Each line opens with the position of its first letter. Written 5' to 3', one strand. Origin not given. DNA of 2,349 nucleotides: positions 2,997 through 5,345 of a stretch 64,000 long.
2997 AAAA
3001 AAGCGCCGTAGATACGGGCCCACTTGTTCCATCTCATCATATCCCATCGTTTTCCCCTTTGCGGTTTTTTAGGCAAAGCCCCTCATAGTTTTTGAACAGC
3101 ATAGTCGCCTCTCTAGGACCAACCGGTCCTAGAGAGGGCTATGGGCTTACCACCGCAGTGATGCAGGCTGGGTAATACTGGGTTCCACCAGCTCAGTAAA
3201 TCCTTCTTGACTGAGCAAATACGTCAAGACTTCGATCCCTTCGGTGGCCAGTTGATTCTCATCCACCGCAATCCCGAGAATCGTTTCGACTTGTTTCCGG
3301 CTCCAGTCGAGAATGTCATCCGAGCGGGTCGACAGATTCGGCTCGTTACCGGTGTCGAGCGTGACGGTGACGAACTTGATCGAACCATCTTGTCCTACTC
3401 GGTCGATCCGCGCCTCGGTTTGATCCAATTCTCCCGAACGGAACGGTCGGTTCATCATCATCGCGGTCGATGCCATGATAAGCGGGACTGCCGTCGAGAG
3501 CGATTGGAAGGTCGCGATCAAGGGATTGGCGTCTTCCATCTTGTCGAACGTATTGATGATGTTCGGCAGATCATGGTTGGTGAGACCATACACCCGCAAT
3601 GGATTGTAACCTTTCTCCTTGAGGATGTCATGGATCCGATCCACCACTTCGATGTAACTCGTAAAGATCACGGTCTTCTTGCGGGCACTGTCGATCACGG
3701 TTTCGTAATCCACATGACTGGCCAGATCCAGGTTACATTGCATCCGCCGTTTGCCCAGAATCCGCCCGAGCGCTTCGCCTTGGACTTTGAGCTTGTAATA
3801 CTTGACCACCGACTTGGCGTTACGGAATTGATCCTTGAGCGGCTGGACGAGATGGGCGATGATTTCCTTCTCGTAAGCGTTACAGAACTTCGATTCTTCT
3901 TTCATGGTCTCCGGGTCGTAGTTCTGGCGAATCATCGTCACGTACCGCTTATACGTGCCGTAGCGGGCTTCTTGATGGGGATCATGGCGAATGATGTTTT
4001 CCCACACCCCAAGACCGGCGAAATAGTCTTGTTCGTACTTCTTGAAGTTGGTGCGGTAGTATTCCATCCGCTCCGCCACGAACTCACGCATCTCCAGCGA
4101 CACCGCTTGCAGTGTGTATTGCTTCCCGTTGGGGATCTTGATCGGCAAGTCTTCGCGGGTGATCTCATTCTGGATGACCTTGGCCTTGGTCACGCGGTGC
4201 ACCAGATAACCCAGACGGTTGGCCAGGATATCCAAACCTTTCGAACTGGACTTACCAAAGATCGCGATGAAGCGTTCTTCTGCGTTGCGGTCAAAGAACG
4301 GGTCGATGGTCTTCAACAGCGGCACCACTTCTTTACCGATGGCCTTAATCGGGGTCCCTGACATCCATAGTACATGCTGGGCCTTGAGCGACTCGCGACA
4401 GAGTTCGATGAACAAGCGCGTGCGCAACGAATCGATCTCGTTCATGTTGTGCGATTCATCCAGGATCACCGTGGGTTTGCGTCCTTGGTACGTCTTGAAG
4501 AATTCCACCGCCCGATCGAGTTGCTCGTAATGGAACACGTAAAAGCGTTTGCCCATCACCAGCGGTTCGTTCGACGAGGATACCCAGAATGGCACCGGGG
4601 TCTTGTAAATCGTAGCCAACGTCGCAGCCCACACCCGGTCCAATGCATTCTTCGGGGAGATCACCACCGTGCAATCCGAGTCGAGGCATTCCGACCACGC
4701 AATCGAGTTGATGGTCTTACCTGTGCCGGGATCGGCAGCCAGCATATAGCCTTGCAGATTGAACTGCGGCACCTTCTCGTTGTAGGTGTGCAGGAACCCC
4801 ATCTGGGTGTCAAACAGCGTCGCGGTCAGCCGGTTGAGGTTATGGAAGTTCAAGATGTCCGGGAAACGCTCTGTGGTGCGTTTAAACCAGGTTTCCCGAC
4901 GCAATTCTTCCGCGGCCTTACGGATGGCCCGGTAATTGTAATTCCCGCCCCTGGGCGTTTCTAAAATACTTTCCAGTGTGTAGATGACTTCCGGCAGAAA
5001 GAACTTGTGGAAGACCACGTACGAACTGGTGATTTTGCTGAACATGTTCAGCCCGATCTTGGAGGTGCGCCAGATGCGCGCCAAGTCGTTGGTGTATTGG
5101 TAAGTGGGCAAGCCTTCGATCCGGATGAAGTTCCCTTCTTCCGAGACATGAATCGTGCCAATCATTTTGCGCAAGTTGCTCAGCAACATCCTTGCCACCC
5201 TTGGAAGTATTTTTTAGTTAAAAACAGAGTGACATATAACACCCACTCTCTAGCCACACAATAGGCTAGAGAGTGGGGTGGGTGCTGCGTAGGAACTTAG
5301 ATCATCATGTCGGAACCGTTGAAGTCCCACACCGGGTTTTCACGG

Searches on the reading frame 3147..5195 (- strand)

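Call 16: search_protein_families(library=phrogs, proteins=[window:3147-5195:-], max_evalue=0.00001)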
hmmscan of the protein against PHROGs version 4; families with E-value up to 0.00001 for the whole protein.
window:3147-5195:- (682 aa): 1 family
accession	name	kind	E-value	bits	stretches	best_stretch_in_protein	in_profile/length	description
phrog_62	-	DNA, RNA and nucleotide metabolism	2.1e-86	291.7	1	5-645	474-1138/1881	DNA helicase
